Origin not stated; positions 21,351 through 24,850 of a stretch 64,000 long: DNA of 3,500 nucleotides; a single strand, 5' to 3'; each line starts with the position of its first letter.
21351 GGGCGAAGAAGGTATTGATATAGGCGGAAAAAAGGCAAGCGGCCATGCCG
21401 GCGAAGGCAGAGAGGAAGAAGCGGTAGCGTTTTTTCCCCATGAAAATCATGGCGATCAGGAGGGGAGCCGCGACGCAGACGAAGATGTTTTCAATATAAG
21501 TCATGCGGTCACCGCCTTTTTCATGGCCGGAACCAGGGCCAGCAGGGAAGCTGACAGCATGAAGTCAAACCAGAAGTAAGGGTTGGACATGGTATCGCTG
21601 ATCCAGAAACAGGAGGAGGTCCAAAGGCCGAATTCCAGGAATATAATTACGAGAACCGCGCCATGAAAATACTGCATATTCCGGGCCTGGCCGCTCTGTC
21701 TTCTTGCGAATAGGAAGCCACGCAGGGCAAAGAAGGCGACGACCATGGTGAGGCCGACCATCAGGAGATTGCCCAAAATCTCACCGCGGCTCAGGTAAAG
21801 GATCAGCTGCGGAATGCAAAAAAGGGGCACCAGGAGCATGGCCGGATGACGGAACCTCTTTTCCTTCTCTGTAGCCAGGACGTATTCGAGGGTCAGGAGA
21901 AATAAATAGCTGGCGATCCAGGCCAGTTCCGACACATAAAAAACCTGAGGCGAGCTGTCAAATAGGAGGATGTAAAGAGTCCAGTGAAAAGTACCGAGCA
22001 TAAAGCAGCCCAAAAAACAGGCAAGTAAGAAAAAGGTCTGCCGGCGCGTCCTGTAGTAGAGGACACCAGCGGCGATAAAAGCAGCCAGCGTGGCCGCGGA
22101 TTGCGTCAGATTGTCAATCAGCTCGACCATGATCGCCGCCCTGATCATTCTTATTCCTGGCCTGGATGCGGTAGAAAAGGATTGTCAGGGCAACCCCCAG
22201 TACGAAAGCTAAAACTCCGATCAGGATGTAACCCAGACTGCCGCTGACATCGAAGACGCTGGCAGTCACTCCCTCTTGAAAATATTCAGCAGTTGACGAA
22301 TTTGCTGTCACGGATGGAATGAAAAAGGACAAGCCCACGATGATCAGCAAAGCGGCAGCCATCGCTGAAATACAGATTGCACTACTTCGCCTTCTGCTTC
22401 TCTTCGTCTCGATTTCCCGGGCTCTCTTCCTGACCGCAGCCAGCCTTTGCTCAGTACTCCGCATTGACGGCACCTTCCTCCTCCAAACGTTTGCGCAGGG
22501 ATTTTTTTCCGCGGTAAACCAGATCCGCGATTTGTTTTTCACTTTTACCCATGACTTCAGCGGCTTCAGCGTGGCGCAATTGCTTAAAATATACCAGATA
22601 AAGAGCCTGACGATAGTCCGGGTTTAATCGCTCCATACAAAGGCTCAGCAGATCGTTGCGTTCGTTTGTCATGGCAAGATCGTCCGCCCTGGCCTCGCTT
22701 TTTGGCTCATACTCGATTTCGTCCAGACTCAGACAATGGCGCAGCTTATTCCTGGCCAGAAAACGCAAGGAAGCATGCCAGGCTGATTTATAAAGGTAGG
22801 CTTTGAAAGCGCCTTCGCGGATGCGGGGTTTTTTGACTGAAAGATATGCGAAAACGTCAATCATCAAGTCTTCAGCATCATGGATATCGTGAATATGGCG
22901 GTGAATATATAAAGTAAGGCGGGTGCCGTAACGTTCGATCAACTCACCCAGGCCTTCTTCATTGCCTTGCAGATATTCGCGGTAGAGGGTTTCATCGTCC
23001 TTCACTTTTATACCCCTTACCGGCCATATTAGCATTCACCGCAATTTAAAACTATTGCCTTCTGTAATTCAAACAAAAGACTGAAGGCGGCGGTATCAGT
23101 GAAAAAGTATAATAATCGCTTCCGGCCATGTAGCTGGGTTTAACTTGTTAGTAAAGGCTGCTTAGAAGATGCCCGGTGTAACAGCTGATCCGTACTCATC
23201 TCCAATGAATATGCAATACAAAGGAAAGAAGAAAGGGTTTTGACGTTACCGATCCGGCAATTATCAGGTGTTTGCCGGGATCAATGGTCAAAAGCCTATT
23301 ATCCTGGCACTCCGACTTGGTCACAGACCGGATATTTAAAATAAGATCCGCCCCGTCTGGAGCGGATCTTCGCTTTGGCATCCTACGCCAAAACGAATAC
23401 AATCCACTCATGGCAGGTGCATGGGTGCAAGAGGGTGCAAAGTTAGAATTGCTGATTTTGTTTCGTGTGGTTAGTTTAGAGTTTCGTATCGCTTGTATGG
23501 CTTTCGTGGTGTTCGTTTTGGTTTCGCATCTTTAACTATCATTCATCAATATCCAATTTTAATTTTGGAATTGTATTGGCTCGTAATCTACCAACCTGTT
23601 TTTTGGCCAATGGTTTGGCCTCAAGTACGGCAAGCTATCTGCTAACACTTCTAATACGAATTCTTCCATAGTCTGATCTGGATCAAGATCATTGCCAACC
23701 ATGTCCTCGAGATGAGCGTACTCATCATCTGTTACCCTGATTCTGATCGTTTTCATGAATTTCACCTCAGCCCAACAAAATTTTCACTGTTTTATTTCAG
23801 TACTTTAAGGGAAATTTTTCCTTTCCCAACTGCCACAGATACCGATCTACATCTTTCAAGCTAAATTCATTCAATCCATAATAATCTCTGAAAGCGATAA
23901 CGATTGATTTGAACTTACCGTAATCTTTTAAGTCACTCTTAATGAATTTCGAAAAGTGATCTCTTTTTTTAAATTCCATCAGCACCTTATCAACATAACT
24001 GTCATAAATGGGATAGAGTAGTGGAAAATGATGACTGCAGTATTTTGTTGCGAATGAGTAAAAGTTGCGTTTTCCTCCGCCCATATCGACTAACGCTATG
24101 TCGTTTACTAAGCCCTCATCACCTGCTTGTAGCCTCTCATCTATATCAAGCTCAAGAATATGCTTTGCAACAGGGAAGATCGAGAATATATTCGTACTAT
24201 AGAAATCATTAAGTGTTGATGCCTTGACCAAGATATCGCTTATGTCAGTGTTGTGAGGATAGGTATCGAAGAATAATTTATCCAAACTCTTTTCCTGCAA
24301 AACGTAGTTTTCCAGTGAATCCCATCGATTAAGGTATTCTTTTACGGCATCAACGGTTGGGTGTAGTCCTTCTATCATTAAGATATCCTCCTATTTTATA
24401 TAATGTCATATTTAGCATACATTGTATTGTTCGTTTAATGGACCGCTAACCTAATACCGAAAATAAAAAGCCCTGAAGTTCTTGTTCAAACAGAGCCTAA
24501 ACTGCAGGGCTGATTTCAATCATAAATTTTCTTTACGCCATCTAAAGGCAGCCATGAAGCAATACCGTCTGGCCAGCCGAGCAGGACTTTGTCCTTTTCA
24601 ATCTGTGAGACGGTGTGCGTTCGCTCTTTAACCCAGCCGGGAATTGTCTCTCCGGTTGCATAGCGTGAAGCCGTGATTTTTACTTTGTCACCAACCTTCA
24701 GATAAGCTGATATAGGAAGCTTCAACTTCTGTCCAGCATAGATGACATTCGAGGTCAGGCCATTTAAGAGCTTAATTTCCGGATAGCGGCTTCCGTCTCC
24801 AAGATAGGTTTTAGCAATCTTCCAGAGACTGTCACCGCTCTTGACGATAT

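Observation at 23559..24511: AT-rich two-gene moron between the lysis cassette and the prophage edge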

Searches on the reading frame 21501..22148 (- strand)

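Call 4: search_protein_families(library=pfam, proteins=[window:21501-22148:-], max_evalue=1)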
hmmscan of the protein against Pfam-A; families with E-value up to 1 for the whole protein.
window:21501-22148:- (215 aa): 1 family
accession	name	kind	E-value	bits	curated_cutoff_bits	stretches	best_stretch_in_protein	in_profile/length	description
PF00746.26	Gram_pos_anchor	-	0.16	12.4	20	1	13-36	17-40/43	LPXTG cell wall anchor motif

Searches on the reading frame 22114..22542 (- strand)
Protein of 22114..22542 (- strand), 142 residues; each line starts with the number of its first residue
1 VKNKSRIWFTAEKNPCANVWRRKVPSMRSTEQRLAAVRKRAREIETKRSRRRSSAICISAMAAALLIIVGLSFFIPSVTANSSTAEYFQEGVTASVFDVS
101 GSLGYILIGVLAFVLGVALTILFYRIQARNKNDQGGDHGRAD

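Call 4: search_protein_families(library=pfam, proteins=[window:22114-22542:-], max_evalue=1)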
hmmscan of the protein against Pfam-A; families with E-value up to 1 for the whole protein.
window:22114-22542:- (142 aa): 17 families
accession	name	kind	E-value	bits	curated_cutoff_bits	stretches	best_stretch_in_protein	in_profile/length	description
PF07332.16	Phage_holin_3_6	-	0.017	15.6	28.4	1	40-125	20-92/116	Putative Actinobacterial Holin-X, holin superfamily III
PF20990.2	DUF2207_C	-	0.021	15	33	1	34-129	121-192/247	Predicted membrane protein (DUF2207) C-terminal domain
PF13796.11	Sensor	-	0.025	15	28.2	1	11-129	49-156/162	Putative sensor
PF09716.15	ETRAMP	-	0.036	14.5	29.1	1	28-73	28-71/81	Malarial early transcribed membrane protein (ETRAMP)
PF19744.4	DUF6232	-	0.045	14.6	27.4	1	45-128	24-81/117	Family of unknown function (DUF6232)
PF11239.13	DUF3040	-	0.067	13.9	24.7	0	35-72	26-64/84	Protein of unknown function (DUF3040)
PF04123.18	DUF373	-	0.085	12.7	28.3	1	45-123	209-286/335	Domain of unknown function (DUF373)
PF19893.4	DUF6366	-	0.12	13.3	27.2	1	81-122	25-66/69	Family of unknown function (DUF6366)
PF06835.18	LptC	-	0.15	12.1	21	1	64-128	5-75/175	Lipopolysaccharide-assembly, LptC-related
PF11992.13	TgpA_N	-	0.22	10.9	30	0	42-80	148-186/333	TgpA N-terminal domain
PF11628.13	TCR_zetazeta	-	0.33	11.1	25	1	103-125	4-25/31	T-cell surface glycoprotein CD3 zeta chain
PF11431.13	Transport_MerF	-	0.4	11.1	24.3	1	100-125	17-40/45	Membrane transport protein MerF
PF11807.13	UstYa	-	0.5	10.6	25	1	48-89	2-43/220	Mycotoxin biosynthesis protein UstYa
PF05915.17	TMEM_230_134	-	0.53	10.9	26.8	0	59-121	49-99/119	Transmembrane proteins 230/134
PF07584.16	BatA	-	0.56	11.1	25.9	0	38-71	39-74/77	Aerotolerance regulator N-terminal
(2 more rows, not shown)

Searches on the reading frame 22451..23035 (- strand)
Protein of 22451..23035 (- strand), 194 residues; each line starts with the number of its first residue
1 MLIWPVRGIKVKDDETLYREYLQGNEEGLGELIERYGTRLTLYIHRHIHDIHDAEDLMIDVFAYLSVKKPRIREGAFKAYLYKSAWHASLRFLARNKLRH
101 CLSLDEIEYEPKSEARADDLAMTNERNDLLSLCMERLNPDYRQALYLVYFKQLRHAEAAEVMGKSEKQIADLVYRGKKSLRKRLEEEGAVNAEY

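Call 4: search_protein_families(library=pfam, proteins=[window:22451-23035:-], max_evalue=1)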
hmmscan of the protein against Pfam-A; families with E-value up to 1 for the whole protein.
window:22451-23035:- (194 aa): 6 families
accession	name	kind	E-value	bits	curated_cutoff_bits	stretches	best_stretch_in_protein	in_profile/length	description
PF08281.18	Sigma70_r4_2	-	4.7e-12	45.8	25.7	1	129-180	3-54/54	Sigma-70, region 4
PF04542.20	Sigma70_r2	-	2.6e-07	30.8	24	1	32-97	1-69/71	Sigma-70 region 2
PF04545.22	Sigma70_r4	-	5e-06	26.4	24.1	1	133-182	1-50/50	Sigma-70, region 4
PF22233.2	PhyR_sigma-like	-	3.7e-05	23.9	27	1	135-173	2-40/50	Response regulator PhyR, sigma-like domain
PF02001.22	DUF134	-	0.048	14.7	27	1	138-184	36-82/98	Protein of unknown function DUF134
PF13551.12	HTH_29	-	0.098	13.2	28.1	1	152-173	12-33/64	Winged helix-turn helix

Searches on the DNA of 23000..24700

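Call 88: search_rna_families(source=window, start=23000, end=24700, threshold=evalue, max_evalue=1)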
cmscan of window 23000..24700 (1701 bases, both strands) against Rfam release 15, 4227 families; matches with E-value up to 1: 1.
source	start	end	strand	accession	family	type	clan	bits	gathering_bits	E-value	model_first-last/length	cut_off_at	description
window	24464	24515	-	RF04001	mir-7918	Gene; miRNA;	-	21.9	80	0.13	1-58/58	no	mir-7918 microRNA precursor family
